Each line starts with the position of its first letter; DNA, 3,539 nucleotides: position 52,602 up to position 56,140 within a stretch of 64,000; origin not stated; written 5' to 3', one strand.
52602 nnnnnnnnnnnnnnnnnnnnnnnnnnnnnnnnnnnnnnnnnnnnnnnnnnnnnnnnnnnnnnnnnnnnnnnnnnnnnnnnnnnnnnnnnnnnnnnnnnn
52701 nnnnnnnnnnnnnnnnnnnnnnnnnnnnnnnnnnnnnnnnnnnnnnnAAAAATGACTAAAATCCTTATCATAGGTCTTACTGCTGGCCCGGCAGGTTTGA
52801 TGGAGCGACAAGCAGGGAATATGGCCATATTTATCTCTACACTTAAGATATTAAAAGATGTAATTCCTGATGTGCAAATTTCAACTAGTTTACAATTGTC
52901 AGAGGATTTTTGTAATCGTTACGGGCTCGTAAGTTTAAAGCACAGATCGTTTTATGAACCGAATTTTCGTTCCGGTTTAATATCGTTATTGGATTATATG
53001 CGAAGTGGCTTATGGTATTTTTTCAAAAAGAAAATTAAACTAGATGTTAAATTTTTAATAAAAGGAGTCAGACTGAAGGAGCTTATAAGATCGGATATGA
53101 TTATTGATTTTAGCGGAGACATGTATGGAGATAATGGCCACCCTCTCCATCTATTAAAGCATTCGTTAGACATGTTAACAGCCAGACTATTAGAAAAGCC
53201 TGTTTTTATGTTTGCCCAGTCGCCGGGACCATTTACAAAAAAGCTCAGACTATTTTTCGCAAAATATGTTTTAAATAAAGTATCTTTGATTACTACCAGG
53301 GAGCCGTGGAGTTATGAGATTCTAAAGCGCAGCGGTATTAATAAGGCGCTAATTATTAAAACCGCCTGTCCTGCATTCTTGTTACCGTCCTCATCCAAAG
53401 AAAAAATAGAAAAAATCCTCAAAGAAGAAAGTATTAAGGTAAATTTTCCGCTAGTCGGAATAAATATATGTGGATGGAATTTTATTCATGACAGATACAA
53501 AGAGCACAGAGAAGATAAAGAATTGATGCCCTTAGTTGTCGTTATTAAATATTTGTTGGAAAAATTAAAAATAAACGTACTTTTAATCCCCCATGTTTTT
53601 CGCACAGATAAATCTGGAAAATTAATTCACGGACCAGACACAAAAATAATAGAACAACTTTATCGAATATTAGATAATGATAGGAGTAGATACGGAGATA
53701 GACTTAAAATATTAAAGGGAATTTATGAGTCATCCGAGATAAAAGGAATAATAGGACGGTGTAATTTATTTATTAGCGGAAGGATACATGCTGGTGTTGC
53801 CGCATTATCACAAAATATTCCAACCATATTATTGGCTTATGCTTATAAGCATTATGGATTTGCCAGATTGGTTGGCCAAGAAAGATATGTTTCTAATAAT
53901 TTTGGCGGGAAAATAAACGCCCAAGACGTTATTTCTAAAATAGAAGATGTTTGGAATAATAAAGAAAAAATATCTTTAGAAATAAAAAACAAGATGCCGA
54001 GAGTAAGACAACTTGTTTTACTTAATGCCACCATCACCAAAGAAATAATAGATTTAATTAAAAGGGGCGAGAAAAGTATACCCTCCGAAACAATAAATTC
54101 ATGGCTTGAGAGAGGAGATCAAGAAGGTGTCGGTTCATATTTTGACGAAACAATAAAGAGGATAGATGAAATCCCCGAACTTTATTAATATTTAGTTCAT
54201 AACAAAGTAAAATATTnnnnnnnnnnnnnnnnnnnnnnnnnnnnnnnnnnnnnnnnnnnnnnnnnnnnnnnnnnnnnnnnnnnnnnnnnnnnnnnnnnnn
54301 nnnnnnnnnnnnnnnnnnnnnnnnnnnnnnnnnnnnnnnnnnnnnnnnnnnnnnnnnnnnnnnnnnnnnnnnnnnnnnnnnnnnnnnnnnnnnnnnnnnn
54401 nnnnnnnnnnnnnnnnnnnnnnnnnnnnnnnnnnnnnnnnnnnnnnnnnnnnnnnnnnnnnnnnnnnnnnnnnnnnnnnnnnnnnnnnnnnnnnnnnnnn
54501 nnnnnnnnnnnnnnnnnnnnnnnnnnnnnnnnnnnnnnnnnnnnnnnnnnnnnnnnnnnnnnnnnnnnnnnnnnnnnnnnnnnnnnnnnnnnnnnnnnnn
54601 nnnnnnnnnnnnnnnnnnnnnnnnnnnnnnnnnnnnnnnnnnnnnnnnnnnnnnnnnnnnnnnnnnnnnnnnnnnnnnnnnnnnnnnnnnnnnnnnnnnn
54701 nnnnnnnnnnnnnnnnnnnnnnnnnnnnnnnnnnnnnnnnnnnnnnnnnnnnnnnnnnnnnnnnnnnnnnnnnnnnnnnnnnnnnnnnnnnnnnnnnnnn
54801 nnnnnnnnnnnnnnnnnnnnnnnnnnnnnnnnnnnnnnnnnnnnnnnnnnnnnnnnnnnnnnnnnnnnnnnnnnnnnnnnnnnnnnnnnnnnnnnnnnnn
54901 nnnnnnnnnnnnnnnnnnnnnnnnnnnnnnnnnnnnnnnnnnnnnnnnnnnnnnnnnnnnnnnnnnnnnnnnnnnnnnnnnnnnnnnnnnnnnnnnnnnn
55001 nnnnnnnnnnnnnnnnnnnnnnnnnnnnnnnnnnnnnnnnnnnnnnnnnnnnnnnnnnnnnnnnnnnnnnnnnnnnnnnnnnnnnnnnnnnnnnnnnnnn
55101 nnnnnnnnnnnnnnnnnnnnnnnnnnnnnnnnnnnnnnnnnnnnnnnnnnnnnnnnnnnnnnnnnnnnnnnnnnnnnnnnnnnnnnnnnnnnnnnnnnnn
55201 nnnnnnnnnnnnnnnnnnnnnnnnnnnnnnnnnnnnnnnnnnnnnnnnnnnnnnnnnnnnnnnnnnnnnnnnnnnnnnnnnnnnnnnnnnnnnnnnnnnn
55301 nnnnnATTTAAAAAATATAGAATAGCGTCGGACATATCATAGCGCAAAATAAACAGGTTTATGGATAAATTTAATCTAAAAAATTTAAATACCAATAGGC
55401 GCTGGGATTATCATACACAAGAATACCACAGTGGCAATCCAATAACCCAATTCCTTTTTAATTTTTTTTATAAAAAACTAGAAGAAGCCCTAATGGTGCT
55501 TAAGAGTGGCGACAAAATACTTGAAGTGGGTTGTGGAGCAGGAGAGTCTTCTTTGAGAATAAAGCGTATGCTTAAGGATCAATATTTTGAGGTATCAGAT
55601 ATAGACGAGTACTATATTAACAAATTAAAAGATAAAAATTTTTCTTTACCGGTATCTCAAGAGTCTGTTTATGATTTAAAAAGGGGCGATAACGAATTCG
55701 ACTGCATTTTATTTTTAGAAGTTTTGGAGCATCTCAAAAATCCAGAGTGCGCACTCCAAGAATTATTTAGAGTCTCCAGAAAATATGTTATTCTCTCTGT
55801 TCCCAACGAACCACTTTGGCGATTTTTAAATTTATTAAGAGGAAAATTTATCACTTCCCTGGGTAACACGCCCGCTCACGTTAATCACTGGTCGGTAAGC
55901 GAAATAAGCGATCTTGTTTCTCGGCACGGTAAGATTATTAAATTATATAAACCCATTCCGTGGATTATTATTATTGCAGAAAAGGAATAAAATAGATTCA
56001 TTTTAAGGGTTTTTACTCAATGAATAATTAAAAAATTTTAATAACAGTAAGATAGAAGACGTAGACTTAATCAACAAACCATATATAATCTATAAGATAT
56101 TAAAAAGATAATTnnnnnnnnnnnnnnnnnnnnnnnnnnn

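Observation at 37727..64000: About 26-kb surface-glycan biosynthesis island that continues beyond the window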

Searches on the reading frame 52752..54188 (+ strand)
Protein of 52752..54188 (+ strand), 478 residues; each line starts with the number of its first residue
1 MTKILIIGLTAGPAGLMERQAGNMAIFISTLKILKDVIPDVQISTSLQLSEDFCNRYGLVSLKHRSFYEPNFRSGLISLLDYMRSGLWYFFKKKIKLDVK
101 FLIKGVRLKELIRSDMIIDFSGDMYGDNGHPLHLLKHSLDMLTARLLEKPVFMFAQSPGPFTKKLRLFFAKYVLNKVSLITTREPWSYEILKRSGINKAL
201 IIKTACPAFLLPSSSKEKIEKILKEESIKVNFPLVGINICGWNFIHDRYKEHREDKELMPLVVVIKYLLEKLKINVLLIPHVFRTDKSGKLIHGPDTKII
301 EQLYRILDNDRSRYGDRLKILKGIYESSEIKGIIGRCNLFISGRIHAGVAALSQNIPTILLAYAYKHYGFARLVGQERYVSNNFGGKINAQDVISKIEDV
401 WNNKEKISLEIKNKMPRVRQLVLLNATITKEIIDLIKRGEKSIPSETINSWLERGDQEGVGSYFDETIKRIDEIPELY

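Call 4: search_protein_families(library=pfam, proteins=[window:52752-54188:+], max_evalue=0.01)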
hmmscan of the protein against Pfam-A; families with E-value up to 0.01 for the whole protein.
window:52752-54188:+ (478 aa): 1 family
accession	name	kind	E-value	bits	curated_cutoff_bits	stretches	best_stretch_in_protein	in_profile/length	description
PF04230.19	PS_pyruv_trans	-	1.3e-38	134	25.3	1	22-364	3-279/280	Polysaccharide pyruvyl transferase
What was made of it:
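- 52752..54188 (+): Polysaccharide pyruvyl transferase family protein (478 aa). PF04230, 134 bits (call 4).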

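Call 10: search_protein_families(library=ncbifam, proteins=[window:52752-54188:+], max_evalue=0.001)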
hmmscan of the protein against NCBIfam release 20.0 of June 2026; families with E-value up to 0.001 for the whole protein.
window:52752-54188:+ (478 aa): 3 families
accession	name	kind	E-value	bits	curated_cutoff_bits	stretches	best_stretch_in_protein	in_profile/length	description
TIGR03609.1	S_layer_CsaB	equivalog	2.8e-19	69.6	213.1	1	110-378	62-293/301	polysaccharide pyruvyl transferase CsaB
NF007452.0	PRK10017.1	equivalog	2.9e-14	52.8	399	1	111-216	115-216/426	colanic acid biosynthesis pyruvyl transferase WcaK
TIGR04006.1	wcaK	equivalog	1.4e-09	37.2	727.1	1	113-211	117-211/426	colanic acid biosynthesis pyruvyl transferase WcaK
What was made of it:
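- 52752..54188 (+): CsaB at 69.6 bits and WcaK at 52.8 bits, both below cutoff (call 10).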

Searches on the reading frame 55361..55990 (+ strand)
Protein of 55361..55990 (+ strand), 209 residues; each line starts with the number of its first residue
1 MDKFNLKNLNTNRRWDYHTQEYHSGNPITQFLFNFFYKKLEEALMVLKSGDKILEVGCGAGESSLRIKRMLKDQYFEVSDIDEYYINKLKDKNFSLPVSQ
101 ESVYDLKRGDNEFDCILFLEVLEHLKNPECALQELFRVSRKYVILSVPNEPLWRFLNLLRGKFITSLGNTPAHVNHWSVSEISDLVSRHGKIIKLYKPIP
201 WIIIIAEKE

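Call 4: search_protein_families(library=pfam, proteins=[window:55361-55990:+], max_evalue=0.01)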
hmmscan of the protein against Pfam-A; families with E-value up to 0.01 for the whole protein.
window:55361-55990:+ (209 aa): 8 families
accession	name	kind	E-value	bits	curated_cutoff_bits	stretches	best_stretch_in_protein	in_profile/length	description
PF13489.12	Methyltransf_23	-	2.9e-13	50.3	27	1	34-190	7-158/164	Methyltransferase domain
PF08241.18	Methyltransf_11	-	3.9e-12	47.1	21.2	1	54-141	1-89/95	Methyltransferase domain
PF13649.12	Methyltransf_25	-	4.2e-11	43.8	27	1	53-140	1-94/97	Methyltransferase domain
PF07021.18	MetW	-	3.3e-09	37.1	21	1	42-156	6-118/193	Methionine biosynthesis protein MetW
PF13847.12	Methyltransf_31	-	5.9e-09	36.2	27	1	48-147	2-109/145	Methyltransferase domain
PF08242.18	Methyltransf_12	-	1e-07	33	30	1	54-138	1-91/98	Methyltransferase domain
PF05219.18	DREV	-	9.1e-05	22.1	26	1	50-140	95-179/265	DREV methyltransferase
PF01209.24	Ubie_methyltran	-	0.00033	20.5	20.1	1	19-139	17-143/233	ubiE/COQ5 methyltransferase family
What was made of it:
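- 55361..55990 (+): Methyltransferase MT4 (209 aa), motif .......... Methyltransf_23, 50.3 bits (call 4).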

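Call 10: search_protein_families(library=ncbifam, proteins=[window:55361-55990:+], max_evalue=0.001)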
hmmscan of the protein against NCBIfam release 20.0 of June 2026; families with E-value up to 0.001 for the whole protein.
window:55361-55990:+ (209 aa): 15 families
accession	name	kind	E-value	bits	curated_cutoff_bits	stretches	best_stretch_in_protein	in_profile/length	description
TIGR04290.1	meth_Rta_06860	hypoth_equivalog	3.2e-11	43.1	300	1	34-143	34-147/226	TIGR04290 family methyltransferase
TIGR02072.1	BioC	equivalog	8.4e-09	35.6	184.95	1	18-146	5-133/244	malonyl-ACP O-methyltransferase BioC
TIGR02081.1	metW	equivalog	5.8e-08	32.5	189.5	1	41-155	5-117/194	methionine biosynthesis protein MetW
TIGR03587.1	Pse_Me-ase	hypoth_equivalog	1.1e-07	32.2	112.05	1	42-144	36-139/204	pseudaminic acid biosynthesis-associated methylase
NF045667.1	MTase_DVU1556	equivalog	1.2e-07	31.4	155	1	44-141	17-113/213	DVU_1556 family methyltransferase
TIGR01983.1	UbiG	equivalog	4.7e-07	29.3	102.95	1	49-139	49-143/228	bifunctional 2-polyprenyl-6-hydroxyphenol methylase/3-demethylubiquinol 3-O-methyltransferase UbiG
TIGR02021.1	BchM-ChlM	equivalog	1.8e-06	27.5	158.9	1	48-172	53-180/218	magnesium protoporphyrin IX methyltransferase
NF004452.0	PRK05785.1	equivalog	2.5e-06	27.1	207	1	44-164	46-165/228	hypothetical protein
NF041255.1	mycofact_MftM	equivalog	3.1e-06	26.7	200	1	47-150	137-244/289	mycofactocin oligosaccharide methyltransferase MftM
TIGR01934.1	MenG_MenH_UbiE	subfamily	1.1e-05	24.8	158.35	1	38-145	28-139/223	ubiquinone/menaquinone biosynthesis methyltransferase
NF004851.0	PRK06202.1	equivalog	0.0003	20.3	243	1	34-144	46-163/237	hypothetical protein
NF001244.0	PRK00216.1-5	equivalog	0.00064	19.1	216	1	35-142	34-148/236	bifunctional demethylmenaquinone methyltransferase/2-methoxy-6-polyprenyl-1,4-benzoquinol methylase UbiE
NF047649.1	MTase_UXPK_star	exception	0.00065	18.8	460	0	45-140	73-174/283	methyltransferase/UXPK-star double selenoprotein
NF001240.0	PRK00216.1-1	equivalog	0.00072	18.7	378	1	34-140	48-161/251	bifunctional demethylmenaquinone methyltransferase/2-methoxy-6-polyprenyl-1,4-benzoquinol methylase UbiE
NF001241.0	PRK00216.1-2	equivalog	0.0009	18.9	327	0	16-142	18-142/231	demethylmenaquinone methyltransferase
